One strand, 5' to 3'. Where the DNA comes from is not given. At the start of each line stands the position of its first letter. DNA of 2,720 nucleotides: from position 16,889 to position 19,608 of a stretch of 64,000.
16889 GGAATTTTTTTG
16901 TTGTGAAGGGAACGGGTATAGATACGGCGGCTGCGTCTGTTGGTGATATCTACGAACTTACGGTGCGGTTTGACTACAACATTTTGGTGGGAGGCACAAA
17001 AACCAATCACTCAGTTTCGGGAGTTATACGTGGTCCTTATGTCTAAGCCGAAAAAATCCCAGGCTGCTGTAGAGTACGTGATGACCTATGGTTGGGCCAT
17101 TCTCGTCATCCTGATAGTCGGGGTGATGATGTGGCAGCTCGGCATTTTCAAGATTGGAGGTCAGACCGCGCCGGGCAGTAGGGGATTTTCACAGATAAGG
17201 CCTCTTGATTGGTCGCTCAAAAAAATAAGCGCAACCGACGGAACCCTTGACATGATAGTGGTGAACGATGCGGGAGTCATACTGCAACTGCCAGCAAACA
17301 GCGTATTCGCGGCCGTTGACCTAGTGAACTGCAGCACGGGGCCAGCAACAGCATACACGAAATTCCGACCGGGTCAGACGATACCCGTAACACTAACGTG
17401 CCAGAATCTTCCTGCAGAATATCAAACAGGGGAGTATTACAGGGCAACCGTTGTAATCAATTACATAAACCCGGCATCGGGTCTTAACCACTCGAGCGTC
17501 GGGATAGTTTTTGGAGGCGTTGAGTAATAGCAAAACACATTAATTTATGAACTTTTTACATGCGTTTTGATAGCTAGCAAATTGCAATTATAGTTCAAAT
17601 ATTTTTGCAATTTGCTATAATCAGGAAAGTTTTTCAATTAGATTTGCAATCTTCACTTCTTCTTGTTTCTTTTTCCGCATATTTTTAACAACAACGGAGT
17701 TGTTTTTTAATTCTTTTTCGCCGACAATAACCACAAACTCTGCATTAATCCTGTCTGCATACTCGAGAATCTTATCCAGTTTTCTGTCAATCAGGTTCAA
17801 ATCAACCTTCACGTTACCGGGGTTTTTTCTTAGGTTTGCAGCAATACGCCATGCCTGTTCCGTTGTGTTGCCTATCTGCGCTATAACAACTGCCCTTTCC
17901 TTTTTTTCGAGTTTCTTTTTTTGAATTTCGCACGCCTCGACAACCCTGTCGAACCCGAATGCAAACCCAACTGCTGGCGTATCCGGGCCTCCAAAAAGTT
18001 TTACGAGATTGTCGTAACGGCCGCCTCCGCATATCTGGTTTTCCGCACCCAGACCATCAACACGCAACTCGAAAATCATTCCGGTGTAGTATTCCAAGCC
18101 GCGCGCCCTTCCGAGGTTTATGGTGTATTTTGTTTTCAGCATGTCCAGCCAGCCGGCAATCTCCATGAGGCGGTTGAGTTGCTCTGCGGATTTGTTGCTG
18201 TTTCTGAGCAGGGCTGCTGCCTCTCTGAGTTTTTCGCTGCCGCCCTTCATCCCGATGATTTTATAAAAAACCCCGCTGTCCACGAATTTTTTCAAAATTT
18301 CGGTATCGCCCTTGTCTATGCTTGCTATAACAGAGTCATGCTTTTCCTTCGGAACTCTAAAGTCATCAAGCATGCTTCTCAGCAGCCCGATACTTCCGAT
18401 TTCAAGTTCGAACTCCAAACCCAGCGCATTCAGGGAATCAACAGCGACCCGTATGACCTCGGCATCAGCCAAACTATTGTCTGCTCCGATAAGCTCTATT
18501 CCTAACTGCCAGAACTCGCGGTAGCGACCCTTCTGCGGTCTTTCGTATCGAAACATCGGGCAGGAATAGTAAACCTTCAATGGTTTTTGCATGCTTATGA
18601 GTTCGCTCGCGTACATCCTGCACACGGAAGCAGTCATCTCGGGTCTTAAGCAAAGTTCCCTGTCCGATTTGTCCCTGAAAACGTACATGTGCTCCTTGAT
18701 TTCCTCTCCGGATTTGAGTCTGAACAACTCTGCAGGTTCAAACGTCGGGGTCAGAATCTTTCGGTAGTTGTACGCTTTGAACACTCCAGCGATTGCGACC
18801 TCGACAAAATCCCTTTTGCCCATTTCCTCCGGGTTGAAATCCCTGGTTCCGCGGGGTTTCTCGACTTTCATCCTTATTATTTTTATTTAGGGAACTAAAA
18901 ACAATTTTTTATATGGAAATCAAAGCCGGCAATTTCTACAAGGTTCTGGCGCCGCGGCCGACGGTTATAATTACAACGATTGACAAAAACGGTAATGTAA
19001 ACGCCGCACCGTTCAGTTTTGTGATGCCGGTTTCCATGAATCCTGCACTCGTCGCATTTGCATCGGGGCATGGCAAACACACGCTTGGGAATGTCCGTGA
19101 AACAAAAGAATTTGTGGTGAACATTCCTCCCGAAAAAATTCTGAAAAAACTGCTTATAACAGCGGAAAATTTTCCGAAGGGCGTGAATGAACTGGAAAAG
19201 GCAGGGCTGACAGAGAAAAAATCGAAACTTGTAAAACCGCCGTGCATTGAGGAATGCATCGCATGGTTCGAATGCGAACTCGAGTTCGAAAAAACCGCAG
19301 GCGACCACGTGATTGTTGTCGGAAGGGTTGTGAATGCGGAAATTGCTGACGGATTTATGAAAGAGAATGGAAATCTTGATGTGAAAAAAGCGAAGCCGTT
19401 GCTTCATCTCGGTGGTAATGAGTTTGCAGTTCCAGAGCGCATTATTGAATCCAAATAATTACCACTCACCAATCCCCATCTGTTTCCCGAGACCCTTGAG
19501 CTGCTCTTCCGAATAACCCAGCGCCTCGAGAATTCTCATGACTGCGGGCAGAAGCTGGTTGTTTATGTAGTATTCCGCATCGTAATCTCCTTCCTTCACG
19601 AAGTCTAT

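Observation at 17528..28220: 95-bp palindromic element present as an inverted pair flanking a 10.5-kb block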

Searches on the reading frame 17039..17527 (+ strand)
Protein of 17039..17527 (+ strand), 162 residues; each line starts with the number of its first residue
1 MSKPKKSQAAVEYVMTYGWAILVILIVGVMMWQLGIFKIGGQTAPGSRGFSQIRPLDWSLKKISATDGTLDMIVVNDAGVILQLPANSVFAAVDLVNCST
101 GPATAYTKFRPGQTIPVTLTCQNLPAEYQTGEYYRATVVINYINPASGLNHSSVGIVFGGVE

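Call 10: search_protein_families(library=pfam, proteins=[window:17042-17527:+], max_evalue=0.01)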
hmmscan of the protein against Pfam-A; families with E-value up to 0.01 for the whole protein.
window:17042-17527:+ (161 aa): 0 families

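Call 16: find_encoding_contigs(protein=window:17042-17527:+, flank=10000, max_places=10)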
Protein window:17042-17527:+ (161 aa): no gene with exactly this product is on record in the collection.

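Call 79: search_protein_families(library=ncbifam, proteins=[window:17039-17527:+], max_evalue=0.001)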
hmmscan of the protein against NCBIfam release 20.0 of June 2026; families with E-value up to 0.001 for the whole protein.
window:17039-17527:+ (162 aa): 0 families

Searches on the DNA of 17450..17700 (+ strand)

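Call 55: search_dna_similar(query=window:17520-17625:+, collection=plasmids, mode=distant, max_evalue=0.01)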
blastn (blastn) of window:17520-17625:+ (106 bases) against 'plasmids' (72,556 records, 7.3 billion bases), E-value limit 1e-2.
No match.

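Call 67: search_rna_families(source=window, start=17450, end=17700, threshold=evalue, max_evalue=1)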
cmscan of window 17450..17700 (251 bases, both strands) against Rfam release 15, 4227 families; matches with E-value up to 1: 1.
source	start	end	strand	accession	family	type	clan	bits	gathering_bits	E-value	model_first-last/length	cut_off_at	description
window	17566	17625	-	RF00899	mir-235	Gene; miRNA;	-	18.1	75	0.59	1-77/77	no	mir-235 microRNA precursor family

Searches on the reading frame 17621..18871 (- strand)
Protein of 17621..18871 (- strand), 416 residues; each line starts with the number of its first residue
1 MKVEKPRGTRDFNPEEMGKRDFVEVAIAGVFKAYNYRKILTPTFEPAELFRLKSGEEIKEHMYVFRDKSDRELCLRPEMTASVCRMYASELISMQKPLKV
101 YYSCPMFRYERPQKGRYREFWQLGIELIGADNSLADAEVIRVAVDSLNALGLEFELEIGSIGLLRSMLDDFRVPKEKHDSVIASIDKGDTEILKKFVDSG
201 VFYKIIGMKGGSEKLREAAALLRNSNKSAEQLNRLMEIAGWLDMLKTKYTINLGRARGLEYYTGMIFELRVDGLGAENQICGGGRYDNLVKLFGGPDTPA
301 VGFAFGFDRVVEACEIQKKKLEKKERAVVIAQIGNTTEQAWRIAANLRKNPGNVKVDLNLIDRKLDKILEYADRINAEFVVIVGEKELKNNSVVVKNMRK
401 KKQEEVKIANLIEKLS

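Call 10: search_protein_families(library=pfam, proteins=[window:17621-18871:-], max_evalue=0.01)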
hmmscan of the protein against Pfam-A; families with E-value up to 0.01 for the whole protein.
window:17621-18871:- (416 aa): 3 families
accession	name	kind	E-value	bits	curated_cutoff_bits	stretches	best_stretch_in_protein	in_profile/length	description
PF13393.11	tRNA-synt_His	-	4.8e-62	210.4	25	1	8-309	1-307/308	Histidyl-tRNA synthetase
PF00587.30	tRNA-synt_2b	-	1.2e-14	55.3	29.3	1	63-161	1-99/179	tRNA synthetase class II core domain (G, H, P, S and T)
PF03129.25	HGTP_anticodon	-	4.1e-14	52.9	21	1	328-415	2-91/94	Anticodon binding domain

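Call 17: find_encoding_contigs(protein=window:17621-18871:-, flank=6000, max_places=10)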
Protein window:17621-18871:- (416 aa): 8 contigs read that carry it; 5 places shown.
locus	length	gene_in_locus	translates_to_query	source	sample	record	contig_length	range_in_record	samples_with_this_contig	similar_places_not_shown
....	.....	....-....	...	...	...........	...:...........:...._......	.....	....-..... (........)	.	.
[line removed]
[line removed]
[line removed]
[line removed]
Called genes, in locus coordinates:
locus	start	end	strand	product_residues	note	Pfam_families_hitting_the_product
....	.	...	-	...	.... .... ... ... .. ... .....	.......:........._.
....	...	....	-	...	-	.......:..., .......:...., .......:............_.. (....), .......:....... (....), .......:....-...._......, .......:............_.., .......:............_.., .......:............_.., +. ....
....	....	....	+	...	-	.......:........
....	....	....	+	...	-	-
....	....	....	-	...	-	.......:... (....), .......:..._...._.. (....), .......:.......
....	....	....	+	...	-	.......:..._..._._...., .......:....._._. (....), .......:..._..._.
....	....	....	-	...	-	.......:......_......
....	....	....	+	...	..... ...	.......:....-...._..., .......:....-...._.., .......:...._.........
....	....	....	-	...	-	-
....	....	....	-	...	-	-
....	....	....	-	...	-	-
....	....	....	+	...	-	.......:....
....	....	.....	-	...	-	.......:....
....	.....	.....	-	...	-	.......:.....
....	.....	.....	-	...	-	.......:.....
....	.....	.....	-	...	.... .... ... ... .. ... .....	?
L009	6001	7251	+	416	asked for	PF13393:tRNA-synt_His, PF00587:tRNA-synt_2b, PF03129:HGTP_anticodon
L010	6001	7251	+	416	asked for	PF13393:tRNA-synt_His, PF00587:tRNA-synt_2b, PF03129:HGTP_anticodon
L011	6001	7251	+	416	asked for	PF13393:tRNA-synt_His, PF00587:tRNA-synt_2b, PF03129:HGTP_anticodon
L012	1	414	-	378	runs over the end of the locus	PF00202:Aminotran_3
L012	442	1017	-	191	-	PF05175:MTS, PF06325:PrmA, PF13489:Methyltransf_23 (weak), PF01170:UPF0020 (weak), PF02475:TRM5-TYW2_MTfase, PF13847:Methyltransf_31, PF08241:Methyltransf_11, PF13649:Methyltransf_25, +2 more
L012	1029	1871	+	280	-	PF00491:Arginase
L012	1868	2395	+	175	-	-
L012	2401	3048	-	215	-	PF01842:ACT (weak), PF22629:ACT_AHAS_ss (weak), PF18462:DUF5612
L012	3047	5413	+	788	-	PF03104:DNA_pol_B_exo1, PF13482:RNase_H_2 (weak), PF00136:DNA_pol_B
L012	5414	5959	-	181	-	PF01613:Flavin_Reduct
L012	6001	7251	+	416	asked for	PF13393:tRNA-synt_His, PF00587:tRNA-synt_2b, PF03129:HGTP_anticodon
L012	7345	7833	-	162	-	-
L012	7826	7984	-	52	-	?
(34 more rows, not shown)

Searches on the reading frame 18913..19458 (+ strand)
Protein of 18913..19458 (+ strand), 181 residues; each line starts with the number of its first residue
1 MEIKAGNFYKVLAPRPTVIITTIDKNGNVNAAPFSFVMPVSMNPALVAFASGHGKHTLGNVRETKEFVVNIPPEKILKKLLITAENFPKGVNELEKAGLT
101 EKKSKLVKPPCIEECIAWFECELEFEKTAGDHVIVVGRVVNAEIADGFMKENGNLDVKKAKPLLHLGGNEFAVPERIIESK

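Call 79: search_protein_families(library=ncbifam, proteins=[window:18913-19458:+], max_evalue=0.001)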
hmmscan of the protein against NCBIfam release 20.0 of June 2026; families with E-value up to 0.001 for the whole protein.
window:18913-19458:+ (181 aa): 5 families
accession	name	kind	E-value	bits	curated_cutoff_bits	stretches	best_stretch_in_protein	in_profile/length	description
NF045630.1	monooxsub_HsaB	equivalog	1.7e-10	41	230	1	17-141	22-139/186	3-hydroxy-9,10-secoandrosta-1,3,5(10)-triene-9,17-dione monooxygenase reductase subunit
NF052639.1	FlvnRedFerAPor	equivalog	2.3e-10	40.3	260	1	18-145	19-138/158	flavin reductase FerA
NF045733.1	StyMonoxStyB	equivalog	5.9e-09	36.1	200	1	18-145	16-134/150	styrene monooxygenase NADH-dependent flavin reductase subunit StyB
NF042921.1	HpaC_Thermus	equivalog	2.5e-07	30.8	200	1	27-145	25-133/150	4-hydroxyphenylacetate 3-monooxygenase reductase subunit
NF045919.1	HphnlacHdxRed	equivalog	4.7e-07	29.2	340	1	19-142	23-140/309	p-hydroxyphenylacetate 3-hydroxylase reductase component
